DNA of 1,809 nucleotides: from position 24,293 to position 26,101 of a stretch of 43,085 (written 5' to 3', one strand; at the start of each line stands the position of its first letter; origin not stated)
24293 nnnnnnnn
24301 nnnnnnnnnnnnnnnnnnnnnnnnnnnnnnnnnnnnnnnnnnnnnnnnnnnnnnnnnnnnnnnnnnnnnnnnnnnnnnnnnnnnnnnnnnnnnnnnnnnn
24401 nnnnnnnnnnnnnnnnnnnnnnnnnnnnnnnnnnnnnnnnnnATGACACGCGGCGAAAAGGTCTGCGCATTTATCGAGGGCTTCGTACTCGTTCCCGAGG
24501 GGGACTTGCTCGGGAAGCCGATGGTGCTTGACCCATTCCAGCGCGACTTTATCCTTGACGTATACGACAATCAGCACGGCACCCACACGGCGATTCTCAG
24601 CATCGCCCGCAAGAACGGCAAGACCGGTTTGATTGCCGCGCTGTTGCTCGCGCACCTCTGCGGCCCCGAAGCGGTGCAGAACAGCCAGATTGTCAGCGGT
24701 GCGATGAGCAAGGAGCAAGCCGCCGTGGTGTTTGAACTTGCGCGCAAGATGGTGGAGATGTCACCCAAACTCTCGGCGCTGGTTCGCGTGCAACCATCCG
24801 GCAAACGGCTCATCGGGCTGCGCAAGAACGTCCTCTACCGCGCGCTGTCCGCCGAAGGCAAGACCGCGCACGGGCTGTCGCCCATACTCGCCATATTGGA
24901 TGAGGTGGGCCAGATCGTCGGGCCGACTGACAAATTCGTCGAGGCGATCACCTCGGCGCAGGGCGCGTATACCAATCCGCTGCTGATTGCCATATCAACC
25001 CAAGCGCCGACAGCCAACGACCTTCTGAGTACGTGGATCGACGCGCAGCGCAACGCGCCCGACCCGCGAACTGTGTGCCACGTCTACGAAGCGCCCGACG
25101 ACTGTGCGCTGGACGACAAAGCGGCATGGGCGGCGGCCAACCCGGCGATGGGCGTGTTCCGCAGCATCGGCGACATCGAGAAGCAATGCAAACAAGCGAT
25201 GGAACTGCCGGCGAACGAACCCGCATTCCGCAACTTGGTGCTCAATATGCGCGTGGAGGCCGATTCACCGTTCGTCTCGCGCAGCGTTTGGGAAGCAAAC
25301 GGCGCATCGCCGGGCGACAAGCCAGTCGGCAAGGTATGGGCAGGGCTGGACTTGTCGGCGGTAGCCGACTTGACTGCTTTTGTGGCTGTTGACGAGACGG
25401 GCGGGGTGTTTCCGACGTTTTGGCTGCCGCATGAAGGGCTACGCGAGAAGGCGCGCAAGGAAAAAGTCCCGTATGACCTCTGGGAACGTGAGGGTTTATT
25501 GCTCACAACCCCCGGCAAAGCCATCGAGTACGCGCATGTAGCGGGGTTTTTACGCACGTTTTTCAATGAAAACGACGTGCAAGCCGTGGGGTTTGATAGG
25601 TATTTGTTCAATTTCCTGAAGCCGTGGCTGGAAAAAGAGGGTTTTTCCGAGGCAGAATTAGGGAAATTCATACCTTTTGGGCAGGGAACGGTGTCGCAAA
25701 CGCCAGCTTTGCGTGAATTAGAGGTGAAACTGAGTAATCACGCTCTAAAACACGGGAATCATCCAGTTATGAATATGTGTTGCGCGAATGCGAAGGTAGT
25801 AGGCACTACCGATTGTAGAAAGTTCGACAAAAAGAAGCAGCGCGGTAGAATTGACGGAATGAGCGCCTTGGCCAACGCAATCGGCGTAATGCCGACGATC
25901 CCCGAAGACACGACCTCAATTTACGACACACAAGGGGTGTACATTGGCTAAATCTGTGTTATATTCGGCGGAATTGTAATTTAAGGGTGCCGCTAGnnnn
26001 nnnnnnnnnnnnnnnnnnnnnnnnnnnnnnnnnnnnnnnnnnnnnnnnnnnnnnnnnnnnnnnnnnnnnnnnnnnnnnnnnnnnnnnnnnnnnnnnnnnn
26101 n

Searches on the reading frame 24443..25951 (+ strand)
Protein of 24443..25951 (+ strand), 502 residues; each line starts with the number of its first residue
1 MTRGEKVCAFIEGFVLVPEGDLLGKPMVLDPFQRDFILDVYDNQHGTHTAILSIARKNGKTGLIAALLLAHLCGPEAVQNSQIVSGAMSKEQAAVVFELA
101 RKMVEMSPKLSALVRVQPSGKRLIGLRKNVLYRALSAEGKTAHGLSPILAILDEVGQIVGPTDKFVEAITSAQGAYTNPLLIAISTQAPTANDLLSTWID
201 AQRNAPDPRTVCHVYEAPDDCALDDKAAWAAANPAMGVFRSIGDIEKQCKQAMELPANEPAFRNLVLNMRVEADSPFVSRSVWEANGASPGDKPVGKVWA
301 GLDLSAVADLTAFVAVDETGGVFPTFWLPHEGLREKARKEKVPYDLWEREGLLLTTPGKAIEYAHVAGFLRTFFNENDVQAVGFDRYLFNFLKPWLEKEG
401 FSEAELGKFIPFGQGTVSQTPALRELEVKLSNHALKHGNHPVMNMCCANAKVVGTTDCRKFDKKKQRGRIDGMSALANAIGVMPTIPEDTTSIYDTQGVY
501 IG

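Call 9: search_dna_similar(query=window:24443-25951:+, collection=phages, mode=protein, max_rows=20)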
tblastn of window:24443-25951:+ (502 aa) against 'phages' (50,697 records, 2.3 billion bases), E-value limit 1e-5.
Records with a match: 1433; places in all: 1434; records where one place covers at least 80% of the query: 926.
Best place of each record, by identity: <60% 1433.
By first word of the organism name: Mycobacterium 156; Staphylococcus 149; Streptococcus 146; Enterococcus 141; Paenibacillus 110; Vibrio 92; Ralstonia 62; Bacillus 62; Escherichia 48; Gordonia 42; and 79 more.
By host as written in the record: - 156; Mycobacterium smegmatis mc2 155 108; Ralstonia solanacearum 49; Staphylococcus aureus 47; Paenibacillus larvae 42; Enterococcus faecalis 42; Gordonia terrae 3612 41; Escherichia coli 38; and 470 more.
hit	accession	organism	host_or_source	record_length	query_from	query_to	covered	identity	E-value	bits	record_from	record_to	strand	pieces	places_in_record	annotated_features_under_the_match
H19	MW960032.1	Rhizobium phage RHph_X2_25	Sinorhizobium americanum X2_25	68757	1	472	94%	56.6%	7e-153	488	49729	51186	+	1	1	terminase large subunit protein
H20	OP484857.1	Sinorhizobium phage AP-16-3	Sinorhizobium meliloti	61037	1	472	94%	56.6%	3e-152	486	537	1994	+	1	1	hypothetical protein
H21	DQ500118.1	Rhizobium phage 16-3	-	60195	1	472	94%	56.4%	4e-151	483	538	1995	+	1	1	terL: terminase large subunit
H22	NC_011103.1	Rhizobium phage 16-3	-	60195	1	472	94%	56.4%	4e-151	483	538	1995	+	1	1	terL: terminase large subunit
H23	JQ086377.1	Escherichia phage HK633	Escherichia coli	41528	1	481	96%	55.1%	1e-156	499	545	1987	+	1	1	terminase large subunit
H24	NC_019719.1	Escherichia phage HK633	Escherichia coli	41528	1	481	96%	55.1%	1e-156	499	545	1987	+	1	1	terminase large subunit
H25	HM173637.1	Escherichia phage HK75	Escherichia coli K-12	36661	1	481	96%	55.1%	1e-156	498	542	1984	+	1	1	terminase large subunit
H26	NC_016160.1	Escherichia phage HK75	Escherichia coli K-12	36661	1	481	96%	55.1%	1e-156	498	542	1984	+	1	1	terminase large subunit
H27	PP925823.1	Escherichia phage LMessi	Escherichia coli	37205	1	481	96%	55.1%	1e-156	498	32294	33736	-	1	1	terminase large subunit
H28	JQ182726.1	Escherichia phage mEpX2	Escherichia coli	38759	1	481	96%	55.1%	1e-156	498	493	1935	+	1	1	terminase large subunit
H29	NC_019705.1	Escherichia phage mEpX2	Escherichia coli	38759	1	481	96%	55.1%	1e-156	498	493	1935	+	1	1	terminase large subunit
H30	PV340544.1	Escherichia phage mEpX2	Escherichia coli str. K-12 substr. ...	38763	1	481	96%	55.1%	1e-156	498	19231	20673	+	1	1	terminase large subunit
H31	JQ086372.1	Escherichia phage HK446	Escherichia coli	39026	1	481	96%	55.1%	1e-156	498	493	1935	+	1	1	terminase large subunit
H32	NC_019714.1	Escherichia phage HK446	Escherichia coli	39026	1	481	96%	55.1%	1e-156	498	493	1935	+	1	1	terminase large subunit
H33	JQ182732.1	Escherichia phage mEp234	Escherichia coli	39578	1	481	96%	55.1%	1e-156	498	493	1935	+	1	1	terminase large subunit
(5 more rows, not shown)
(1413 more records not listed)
